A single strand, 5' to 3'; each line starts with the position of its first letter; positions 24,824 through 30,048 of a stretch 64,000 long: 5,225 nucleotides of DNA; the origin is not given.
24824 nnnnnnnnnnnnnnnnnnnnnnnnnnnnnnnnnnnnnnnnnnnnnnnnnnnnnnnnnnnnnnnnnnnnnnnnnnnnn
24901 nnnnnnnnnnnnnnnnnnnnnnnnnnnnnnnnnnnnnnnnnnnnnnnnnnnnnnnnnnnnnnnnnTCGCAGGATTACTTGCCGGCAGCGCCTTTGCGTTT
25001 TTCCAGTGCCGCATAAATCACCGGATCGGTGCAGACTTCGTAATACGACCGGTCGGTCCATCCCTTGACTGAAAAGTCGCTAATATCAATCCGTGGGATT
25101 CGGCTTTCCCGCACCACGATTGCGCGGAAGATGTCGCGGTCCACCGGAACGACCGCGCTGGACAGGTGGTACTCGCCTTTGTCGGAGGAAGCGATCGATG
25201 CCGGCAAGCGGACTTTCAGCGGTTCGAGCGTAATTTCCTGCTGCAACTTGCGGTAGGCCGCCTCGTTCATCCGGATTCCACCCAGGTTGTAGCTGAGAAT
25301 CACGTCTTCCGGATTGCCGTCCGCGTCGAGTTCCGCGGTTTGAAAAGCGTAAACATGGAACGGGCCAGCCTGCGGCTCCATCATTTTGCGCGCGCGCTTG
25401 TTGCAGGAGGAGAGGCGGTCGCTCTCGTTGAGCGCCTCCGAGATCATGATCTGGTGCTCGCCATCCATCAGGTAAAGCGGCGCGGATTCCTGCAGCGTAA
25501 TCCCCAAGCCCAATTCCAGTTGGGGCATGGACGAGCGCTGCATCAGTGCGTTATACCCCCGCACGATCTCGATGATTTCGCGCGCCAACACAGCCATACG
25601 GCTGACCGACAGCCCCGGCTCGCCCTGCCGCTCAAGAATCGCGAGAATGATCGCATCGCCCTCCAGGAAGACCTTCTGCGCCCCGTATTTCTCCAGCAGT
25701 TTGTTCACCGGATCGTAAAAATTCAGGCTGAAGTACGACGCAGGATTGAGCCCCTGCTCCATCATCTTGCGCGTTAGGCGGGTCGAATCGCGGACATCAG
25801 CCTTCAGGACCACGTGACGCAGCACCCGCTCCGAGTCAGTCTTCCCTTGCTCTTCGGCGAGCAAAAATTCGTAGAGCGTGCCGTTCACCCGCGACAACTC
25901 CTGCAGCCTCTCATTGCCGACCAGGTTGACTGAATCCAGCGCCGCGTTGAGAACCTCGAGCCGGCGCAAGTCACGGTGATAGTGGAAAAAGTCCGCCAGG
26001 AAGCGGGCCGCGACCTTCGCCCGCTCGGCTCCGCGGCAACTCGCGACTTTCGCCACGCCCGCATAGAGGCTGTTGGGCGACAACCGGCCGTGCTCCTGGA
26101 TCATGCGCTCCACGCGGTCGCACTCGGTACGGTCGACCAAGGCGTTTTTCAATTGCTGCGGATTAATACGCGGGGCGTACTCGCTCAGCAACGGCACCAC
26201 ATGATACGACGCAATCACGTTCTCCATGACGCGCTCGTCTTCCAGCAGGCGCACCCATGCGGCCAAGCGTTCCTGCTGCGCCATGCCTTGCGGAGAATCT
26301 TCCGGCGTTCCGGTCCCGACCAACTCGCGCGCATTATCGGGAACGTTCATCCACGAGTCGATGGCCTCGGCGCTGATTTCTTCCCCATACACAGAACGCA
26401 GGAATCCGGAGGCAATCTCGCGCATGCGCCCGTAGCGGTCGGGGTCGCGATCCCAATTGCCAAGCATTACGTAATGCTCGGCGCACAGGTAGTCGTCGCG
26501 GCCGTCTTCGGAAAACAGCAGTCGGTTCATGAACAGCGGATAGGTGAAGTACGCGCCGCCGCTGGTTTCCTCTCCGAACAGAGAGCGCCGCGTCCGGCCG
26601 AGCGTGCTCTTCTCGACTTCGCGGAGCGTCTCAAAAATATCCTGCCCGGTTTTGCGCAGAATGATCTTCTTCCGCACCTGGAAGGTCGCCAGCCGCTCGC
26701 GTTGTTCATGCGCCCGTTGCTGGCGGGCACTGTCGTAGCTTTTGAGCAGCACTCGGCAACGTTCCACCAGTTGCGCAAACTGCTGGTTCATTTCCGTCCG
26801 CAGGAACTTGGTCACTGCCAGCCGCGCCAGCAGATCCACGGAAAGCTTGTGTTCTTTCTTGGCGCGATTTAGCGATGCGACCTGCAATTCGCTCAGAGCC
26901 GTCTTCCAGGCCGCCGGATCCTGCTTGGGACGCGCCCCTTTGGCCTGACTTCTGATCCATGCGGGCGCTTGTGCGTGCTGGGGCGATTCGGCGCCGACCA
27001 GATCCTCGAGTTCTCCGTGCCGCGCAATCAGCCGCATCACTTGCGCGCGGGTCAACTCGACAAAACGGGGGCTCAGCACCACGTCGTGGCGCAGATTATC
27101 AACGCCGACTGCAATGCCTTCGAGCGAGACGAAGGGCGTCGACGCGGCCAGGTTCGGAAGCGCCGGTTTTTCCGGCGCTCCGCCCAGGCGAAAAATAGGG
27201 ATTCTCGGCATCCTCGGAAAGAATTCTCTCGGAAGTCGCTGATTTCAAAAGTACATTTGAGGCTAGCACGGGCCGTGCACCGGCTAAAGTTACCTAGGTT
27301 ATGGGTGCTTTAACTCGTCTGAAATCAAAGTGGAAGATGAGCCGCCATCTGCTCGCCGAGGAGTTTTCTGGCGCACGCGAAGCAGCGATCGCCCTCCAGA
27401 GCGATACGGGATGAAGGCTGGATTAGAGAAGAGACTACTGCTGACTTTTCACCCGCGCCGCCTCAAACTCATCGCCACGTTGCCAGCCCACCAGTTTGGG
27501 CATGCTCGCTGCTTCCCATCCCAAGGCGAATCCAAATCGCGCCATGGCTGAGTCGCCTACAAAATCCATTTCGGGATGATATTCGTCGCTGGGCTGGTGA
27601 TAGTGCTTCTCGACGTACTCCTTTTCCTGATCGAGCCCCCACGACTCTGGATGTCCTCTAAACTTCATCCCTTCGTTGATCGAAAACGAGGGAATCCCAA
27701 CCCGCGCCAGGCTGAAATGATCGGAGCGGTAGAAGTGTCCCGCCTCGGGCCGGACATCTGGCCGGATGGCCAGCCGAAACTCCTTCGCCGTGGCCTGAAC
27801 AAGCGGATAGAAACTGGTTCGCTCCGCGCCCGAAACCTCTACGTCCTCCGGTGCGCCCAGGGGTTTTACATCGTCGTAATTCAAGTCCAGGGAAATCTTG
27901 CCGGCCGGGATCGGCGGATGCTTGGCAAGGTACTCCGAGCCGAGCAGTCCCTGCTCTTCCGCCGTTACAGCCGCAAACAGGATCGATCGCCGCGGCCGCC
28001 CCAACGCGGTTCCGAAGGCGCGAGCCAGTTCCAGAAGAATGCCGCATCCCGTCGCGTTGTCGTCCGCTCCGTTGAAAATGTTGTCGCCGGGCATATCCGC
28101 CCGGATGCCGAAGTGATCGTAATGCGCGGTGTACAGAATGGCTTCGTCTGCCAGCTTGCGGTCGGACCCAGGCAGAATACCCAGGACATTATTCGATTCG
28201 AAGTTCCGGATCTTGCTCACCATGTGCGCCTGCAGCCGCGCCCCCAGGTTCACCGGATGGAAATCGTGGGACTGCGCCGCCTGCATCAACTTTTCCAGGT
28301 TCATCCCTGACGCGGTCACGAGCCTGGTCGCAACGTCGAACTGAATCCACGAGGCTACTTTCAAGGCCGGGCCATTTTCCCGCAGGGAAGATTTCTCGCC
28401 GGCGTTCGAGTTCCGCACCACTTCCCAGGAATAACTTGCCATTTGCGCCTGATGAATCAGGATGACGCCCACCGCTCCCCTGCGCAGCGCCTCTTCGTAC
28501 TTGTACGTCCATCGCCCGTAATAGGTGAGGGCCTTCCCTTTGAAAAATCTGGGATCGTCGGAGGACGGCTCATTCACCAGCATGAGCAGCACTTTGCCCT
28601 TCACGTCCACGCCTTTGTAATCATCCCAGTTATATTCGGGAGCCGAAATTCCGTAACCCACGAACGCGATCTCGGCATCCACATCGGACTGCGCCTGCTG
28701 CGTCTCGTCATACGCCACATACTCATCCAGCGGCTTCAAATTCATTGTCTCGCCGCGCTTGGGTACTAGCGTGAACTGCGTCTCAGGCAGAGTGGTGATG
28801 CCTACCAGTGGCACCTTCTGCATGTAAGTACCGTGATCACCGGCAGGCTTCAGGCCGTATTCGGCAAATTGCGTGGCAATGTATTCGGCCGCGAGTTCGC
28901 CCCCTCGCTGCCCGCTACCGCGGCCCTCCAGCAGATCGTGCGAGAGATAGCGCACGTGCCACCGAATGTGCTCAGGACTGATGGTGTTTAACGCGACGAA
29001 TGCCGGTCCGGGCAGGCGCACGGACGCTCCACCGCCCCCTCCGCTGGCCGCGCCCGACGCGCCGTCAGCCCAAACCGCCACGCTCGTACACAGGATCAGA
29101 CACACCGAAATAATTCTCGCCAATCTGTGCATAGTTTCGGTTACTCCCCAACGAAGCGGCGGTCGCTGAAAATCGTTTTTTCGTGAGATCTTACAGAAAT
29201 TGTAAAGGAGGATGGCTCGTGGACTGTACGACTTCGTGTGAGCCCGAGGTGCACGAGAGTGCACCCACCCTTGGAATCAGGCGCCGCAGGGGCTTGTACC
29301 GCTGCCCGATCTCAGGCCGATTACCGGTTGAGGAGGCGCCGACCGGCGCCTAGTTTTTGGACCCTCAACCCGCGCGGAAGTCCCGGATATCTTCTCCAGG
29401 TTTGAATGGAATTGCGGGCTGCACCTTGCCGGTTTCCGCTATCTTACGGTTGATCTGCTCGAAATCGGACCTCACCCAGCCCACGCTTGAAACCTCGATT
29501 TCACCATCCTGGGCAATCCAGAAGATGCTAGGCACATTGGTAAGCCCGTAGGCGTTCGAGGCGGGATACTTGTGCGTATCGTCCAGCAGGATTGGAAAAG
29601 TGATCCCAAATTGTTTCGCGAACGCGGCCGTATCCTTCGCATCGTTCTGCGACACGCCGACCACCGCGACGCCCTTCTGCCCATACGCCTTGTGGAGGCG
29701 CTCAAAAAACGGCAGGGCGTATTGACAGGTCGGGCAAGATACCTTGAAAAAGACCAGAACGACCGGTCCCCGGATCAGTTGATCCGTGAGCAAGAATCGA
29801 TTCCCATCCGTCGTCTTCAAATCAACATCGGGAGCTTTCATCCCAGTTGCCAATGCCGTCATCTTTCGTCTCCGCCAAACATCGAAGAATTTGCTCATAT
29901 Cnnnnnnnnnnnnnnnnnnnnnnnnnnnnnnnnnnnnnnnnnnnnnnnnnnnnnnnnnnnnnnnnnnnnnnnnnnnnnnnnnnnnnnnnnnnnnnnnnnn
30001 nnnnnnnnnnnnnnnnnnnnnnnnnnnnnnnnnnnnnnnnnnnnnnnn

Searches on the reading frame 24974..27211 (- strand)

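Call 52: search_protein_families(library=pfam, proteins=[window:24974-27211:-], max_evalue=0.0001)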
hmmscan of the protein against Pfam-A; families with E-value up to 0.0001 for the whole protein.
window:24974-27211:- (745 aa): 1 family
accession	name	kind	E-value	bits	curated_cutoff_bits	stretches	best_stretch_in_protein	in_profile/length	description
PF07514.17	TraI_2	-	9.9e-05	21.9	23.9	0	397-480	144-226/324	Putative helicase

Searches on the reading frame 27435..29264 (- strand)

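Call 24: search_protein_families(library=pfam, proteins=[window:27435-29264:-], max_evalue=0.0001)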
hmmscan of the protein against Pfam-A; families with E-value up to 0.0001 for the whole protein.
window:27435-29264:- (609 aa): 1 family
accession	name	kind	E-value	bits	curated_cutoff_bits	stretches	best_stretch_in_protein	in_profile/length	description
PF04389.22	Peptidase_M28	-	4.8e-39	134.5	21.3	1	359-563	1-175/193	Peptidase family M28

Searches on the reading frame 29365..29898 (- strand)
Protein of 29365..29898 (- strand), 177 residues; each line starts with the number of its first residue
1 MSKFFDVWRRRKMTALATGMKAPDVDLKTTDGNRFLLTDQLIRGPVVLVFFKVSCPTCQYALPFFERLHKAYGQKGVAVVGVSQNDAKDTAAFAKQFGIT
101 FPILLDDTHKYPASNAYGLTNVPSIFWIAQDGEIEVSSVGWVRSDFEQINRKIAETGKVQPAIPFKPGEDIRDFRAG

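Call 24: search_protein_families(library=pfam, proteins=[window:29365-29898:-], max_evalue=0.0001)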
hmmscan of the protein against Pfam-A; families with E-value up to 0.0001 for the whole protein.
window:29365-29898:- (177 aa): 3 families
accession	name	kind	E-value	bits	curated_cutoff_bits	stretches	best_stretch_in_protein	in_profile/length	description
PF00578.27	AhpC-TSA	-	2.7e-21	76.2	26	1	19-135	2-122/124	AhpC/TSA family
PF08534.16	Redoxin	-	2.2e-18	66.9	26.6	1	18-139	2-133/148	Redoxin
PF13905.12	Thioredoxin_8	-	4.6e-06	27.3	27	1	46-134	4-94/94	Thioredoxin-like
